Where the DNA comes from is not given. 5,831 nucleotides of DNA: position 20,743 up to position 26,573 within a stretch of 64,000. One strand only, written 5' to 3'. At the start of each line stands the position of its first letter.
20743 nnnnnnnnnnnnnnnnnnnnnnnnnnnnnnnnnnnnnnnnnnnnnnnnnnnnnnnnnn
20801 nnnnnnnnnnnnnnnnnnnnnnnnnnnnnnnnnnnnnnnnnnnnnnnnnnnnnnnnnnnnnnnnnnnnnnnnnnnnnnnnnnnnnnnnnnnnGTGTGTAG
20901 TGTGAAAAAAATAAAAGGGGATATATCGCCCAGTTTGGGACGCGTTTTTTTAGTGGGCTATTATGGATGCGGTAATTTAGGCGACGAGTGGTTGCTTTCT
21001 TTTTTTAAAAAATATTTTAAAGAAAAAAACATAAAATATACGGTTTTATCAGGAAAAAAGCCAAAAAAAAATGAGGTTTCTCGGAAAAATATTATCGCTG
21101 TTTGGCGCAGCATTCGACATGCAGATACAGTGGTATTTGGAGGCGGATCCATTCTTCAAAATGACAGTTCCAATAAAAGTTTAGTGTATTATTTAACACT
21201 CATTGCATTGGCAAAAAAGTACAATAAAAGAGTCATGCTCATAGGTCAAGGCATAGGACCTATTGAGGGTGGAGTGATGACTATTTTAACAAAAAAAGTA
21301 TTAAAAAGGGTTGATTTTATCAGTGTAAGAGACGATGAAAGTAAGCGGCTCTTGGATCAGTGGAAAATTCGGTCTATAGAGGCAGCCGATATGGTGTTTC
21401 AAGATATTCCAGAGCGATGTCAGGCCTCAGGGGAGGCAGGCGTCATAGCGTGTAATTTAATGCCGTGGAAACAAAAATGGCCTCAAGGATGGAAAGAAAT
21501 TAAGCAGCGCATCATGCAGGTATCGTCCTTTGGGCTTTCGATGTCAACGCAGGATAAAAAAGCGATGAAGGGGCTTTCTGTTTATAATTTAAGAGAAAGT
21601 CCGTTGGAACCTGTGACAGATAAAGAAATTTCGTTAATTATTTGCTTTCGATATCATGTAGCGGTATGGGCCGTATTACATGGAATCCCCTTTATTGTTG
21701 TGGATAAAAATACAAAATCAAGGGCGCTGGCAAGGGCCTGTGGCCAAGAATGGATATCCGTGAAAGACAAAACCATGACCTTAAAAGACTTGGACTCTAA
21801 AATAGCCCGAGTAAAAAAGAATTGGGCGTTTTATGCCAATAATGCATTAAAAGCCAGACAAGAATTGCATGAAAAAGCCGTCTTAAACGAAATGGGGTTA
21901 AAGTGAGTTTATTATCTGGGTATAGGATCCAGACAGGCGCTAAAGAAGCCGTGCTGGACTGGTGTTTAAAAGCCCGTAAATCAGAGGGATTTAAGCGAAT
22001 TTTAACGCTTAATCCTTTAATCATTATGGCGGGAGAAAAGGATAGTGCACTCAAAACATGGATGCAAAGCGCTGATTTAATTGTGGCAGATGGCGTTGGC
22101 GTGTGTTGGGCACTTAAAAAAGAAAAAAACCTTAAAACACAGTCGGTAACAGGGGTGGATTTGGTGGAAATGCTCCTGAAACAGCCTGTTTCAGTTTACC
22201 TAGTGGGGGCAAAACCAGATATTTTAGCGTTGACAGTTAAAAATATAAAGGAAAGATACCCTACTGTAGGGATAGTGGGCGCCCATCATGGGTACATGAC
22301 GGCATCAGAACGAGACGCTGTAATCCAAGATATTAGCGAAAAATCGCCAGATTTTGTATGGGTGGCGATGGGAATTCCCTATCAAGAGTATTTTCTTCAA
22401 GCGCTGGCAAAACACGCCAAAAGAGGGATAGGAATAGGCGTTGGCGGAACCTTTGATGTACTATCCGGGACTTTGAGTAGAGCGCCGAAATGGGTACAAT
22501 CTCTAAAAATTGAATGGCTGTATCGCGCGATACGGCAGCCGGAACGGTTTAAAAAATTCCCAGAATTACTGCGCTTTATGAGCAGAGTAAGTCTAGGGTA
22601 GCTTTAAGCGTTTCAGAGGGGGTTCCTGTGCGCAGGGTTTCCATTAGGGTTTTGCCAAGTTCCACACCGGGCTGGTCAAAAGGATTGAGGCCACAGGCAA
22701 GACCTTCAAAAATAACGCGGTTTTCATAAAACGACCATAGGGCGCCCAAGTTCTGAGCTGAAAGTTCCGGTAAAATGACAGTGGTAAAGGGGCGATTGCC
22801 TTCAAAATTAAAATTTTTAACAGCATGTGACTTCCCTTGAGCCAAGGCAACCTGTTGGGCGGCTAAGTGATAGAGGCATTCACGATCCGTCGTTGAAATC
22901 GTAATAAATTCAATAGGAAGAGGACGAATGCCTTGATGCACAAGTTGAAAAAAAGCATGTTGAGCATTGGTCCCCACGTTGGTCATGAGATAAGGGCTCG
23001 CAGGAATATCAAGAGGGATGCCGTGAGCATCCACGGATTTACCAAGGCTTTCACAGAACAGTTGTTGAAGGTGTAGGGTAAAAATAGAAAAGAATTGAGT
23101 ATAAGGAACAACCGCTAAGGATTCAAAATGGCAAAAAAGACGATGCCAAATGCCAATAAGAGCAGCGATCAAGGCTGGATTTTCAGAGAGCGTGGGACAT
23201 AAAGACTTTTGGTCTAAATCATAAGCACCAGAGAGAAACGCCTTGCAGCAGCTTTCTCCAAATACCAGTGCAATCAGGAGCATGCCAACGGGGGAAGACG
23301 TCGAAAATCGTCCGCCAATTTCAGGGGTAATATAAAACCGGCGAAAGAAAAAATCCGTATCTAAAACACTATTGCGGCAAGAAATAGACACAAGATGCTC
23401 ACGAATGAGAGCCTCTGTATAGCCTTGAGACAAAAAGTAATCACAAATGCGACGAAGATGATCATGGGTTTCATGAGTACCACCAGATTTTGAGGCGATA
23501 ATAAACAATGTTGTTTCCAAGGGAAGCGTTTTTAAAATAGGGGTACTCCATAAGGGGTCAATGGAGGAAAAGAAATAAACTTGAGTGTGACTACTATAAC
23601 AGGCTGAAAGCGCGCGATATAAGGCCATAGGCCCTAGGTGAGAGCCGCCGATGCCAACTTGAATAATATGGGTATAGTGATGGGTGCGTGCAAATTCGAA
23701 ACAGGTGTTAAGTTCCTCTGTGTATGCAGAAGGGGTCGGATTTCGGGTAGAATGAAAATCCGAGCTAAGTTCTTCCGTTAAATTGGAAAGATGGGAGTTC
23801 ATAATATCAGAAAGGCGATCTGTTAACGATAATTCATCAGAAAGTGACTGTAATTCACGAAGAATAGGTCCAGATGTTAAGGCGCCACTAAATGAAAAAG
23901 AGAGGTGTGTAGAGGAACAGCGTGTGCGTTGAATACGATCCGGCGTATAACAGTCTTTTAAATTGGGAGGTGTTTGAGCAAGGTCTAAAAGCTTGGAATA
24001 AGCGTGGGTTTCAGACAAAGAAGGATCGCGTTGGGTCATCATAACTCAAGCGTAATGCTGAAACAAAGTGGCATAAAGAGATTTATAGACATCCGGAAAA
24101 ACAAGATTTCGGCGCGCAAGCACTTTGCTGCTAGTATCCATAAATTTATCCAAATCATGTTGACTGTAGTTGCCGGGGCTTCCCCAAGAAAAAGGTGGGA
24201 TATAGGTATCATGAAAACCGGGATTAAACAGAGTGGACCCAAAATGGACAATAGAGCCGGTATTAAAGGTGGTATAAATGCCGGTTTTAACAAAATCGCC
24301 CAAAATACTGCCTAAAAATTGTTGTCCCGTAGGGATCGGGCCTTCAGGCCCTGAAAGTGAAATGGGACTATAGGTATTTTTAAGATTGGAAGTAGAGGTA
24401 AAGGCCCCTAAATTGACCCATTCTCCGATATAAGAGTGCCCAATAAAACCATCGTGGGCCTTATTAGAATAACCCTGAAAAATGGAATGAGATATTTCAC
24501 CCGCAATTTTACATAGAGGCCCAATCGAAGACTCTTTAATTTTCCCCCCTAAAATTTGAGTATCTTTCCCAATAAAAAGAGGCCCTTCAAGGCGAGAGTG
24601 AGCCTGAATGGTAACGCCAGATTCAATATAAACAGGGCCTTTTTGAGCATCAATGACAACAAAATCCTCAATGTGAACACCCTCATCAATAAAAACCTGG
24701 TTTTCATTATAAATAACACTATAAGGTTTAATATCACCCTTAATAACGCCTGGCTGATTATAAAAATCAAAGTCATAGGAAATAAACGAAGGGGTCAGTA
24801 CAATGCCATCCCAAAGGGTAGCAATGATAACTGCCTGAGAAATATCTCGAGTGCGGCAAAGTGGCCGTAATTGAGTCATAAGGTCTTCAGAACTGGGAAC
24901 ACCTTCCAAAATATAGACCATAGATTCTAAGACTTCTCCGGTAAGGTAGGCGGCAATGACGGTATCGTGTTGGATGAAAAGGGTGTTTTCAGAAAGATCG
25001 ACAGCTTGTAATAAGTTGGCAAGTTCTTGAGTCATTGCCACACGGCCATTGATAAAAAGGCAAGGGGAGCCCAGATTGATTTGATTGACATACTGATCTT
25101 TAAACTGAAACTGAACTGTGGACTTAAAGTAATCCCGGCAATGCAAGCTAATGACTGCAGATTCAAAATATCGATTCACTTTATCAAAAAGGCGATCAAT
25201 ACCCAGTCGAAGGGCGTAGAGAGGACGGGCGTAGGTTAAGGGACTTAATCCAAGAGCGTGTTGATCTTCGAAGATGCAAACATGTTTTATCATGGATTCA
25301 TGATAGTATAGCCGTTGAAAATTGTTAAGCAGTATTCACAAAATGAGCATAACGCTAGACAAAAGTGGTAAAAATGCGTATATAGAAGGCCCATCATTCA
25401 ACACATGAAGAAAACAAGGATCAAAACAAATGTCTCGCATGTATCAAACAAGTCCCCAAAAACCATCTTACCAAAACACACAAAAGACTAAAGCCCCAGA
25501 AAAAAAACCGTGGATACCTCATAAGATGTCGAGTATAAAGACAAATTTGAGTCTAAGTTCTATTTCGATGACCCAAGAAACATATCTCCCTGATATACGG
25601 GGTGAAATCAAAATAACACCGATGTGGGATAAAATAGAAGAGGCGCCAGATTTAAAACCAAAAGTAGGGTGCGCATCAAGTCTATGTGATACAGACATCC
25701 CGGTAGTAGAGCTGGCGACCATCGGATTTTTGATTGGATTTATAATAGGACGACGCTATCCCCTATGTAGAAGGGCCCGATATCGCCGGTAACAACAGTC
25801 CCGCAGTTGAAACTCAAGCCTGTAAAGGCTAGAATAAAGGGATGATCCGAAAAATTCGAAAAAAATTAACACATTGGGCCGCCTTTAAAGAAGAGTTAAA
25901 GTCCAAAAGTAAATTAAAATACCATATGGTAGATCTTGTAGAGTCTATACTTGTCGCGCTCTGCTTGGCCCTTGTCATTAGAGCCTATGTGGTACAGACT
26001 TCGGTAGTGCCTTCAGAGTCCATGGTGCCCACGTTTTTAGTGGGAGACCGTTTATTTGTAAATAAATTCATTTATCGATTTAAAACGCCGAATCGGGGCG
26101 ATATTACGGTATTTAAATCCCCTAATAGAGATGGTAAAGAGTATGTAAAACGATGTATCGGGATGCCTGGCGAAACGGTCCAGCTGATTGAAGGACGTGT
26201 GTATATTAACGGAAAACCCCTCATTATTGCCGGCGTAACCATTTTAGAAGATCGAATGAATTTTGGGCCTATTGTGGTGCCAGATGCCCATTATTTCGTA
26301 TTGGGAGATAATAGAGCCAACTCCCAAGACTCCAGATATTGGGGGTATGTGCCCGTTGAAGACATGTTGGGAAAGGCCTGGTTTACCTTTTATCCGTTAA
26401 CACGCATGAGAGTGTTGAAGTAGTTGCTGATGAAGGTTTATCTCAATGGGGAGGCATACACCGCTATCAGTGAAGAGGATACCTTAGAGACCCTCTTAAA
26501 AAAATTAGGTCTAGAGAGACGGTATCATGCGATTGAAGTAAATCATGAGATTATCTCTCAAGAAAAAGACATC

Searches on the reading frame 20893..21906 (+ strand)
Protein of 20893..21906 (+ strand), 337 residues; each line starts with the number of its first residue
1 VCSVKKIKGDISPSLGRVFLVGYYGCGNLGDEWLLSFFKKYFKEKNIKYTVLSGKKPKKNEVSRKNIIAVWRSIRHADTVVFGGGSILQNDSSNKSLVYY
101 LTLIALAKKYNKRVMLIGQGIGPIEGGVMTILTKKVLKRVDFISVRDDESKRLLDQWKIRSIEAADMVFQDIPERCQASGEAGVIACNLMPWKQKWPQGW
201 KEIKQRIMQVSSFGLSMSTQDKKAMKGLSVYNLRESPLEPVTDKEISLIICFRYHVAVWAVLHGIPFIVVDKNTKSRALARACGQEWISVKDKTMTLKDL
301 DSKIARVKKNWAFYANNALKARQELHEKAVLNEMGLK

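Call 10: search_protein_families(library=pfam, proteins=[window:20893-21906:+], max_evalue=0.001)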
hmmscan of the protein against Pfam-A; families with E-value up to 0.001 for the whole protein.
window:20893-21906:+ (337 aa): 1 family
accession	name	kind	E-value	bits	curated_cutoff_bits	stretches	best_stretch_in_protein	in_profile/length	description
PF04230.19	PS_pyruv_trans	-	1.1e-25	91.6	25.3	1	28-180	1-164/280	Polysaccharide pyruvyl transferase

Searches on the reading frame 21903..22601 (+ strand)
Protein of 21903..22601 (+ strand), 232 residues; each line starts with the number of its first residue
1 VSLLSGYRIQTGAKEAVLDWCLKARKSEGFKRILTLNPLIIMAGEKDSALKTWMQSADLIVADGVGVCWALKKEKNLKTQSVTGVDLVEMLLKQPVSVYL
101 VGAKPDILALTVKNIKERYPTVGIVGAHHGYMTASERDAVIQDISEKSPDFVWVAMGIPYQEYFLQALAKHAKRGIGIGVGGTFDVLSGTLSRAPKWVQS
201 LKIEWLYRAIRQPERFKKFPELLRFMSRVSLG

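Call 10: search_protein_families(library=pfam, proteins=[window:21903-22601:+], max_evalue=0.001)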
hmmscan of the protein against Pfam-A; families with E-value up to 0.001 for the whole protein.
window:21903-22601:+ (232 aa): 1 family
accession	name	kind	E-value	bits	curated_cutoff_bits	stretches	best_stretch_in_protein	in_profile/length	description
PF03808.19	Glyco_tran_WecG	-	2.3e-52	177.7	27.4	1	57-218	1-166/168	Glycosyl transferase WecG/TagA/CpsF family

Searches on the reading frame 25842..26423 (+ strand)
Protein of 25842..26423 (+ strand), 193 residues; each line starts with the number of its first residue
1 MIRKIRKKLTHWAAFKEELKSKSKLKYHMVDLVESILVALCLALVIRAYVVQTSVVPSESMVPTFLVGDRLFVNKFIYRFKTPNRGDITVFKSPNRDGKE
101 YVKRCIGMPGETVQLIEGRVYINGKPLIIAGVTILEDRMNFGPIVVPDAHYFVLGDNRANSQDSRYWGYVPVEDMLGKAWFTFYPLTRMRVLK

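Call 10: search_protein_families(library=pfam, proteins=[window:25842-26423:+], max_evalue=0.001)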
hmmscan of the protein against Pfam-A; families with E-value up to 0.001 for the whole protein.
window:25842-26423:+ (193 aa): 1 family
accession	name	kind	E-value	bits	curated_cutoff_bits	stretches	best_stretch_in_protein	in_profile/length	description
PF10502.14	Peptidase_S26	-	1.5e-49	168.6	22.9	1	30-183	2-167/168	Signal peptidase, peptidase S26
